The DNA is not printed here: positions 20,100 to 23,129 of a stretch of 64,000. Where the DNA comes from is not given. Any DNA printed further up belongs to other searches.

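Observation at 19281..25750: Best candidate for an uncharacterised conflict system: low-G+C cargo cassette pairing a PHP-ABC ATPase with an Mrr-STAND NTPase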

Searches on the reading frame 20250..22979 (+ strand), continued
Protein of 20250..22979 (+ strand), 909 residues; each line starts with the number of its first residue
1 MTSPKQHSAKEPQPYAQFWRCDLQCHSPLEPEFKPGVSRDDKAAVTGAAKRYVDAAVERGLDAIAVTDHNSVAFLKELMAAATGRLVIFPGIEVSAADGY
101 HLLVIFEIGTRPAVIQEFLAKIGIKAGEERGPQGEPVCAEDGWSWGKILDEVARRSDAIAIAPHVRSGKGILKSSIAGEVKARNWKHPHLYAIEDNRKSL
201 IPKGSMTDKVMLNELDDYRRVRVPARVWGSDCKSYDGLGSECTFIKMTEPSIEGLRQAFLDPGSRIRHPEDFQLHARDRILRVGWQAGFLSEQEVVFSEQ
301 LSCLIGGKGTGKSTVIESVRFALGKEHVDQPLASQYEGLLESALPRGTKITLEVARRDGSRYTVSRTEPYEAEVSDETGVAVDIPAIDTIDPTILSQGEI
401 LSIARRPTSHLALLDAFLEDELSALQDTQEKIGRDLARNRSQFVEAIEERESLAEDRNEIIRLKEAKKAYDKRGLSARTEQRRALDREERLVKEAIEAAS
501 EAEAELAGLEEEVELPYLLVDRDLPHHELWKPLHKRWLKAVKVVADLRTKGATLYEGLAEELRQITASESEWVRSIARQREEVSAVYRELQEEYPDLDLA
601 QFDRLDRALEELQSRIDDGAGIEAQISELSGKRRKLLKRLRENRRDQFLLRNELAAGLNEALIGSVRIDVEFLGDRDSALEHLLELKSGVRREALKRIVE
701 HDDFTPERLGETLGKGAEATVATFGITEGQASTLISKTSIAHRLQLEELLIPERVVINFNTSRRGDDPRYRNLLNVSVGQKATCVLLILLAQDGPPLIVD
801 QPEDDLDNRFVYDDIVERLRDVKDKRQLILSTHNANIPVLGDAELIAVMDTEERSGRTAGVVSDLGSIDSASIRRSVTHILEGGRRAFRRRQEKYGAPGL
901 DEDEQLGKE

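Call 84: search_protein_families(library=padloc, proteins=[L003:12797-13600:-, L003:14151-15185:-, L003:6092-7534:-], max_evalue=0.0001)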
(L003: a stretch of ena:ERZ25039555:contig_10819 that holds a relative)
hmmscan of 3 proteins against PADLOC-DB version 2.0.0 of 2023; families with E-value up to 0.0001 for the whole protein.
L003:12797-13600:- (267 aa): 1 family
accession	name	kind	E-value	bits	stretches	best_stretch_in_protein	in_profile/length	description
PDLC04149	HEC-04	-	2.7e-05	21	1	16-177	250-398/494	-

L003:14151-15185:- (344 aa): 2 families
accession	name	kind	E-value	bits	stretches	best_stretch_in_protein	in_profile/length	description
PDLC03877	NsnA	-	4.4e-18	63.7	1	3-164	82-238/385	-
PDLC04027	PD-T4-2_A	-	5.5e-05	20.4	1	3-135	68-207/363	-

L003:6092-7534:- (480 aa): 4 families
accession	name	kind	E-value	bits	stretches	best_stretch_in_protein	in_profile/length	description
PDLC03976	PD-Lambda-1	-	1e-110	368.9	1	32-461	39-479/491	-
PDLC03977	PD-Lambda-1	-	7.8e-104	346.3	1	25-459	27-476/496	-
PDLC05041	PDC-S57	-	4.5e-22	76.7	1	338-442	5-103/212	-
PDLC05042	PDC-S57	-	5e-10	37.4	1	338-435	7-102/245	-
